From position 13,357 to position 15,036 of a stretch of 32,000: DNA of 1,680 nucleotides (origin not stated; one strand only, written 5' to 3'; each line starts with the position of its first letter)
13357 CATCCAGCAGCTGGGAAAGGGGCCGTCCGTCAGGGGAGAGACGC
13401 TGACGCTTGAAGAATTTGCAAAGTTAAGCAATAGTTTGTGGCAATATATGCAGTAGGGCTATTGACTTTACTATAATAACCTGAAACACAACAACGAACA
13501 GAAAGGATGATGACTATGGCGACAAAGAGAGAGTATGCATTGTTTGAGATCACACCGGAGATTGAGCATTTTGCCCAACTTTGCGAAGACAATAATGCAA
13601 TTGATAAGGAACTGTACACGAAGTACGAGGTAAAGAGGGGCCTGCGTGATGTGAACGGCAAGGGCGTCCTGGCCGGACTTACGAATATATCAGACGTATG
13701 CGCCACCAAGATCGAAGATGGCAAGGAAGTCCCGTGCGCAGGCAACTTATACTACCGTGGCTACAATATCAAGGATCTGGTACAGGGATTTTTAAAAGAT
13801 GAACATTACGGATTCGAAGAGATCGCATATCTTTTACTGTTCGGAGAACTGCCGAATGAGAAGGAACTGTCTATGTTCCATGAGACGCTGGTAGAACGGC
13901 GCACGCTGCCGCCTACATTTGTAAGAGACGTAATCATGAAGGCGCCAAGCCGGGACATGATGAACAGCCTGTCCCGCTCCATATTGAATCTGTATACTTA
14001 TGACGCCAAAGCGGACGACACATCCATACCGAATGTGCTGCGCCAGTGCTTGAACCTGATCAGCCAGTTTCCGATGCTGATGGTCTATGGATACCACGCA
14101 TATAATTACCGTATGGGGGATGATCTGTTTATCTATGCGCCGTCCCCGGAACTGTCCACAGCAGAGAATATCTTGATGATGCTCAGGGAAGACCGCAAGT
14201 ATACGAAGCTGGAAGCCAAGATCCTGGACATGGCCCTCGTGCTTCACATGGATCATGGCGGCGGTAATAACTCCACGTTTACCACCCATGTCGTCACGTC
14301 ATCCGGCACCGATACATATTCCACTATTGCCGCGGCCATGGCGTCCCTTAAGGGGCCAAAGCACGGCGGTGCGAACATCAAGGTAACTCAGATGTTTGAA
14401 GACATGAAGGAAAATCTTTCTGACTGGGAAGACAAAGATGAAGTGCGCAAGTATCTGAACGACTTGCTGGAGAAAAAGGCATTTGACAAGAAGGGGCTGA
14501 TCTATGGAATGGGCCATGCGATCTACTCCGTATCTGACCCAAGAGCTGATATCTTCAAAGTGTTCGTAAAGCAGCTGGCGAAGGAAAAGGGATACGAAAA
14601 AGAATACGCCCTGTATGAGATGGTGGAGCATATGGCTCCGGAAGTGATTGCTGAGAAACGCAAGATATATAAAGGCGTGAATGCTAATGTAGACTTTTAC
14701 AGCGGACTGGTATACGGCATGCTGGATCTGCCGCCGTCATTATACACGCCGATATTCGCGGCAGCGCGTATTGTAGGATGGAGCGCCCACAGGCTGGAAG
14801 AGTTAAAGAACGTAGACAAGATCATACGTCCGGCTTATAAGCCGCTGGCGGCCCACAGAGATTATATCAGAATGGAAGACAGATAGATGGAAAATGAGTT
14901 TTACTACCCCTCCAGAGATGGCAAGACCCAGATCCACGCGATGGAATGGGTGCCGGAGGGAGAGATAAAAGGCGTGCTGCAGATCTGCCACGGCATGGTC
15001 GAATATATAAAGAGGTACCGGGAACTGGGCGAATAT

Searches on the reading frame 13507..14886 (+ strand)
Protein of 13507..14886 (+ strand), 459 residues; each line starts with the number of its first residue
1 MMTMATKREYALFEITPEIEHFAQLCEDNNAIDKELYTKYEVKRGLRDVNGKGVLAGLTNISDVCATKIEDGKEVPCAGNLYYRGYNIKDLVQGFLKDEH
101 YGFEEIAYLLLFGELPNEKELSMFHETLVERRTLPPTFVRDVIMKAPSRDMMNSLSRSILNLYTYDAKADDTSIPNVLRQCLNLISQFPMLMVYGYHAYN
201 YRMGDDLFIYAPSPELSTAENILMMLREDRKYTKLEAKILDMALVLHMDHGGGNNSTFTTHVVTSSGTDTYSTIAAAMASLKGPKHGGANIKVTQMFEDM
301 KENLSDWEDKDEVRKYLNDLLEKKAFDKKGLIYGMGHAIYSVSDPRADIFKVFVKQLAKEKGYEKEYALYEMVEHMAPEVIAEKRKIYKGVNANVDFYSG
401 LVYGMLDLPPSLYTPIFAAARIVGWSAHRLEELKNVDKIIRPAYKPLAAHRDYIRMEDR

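Call 57: search_protein_families(library=pfam, proteins=[window:13507-14886:+], max_evalue=0.00001)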
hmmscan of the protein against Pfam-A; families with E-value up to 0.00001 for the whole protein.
window:13507-14886:+ (459 aa): 1 family
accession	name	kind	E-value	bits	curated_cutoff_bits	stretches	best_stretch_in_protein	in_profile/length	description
PF00285.26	Citrate_synt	-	1.3e-119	399.9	27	1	52-443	3-357/357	Citrate synthase, C-terminal domain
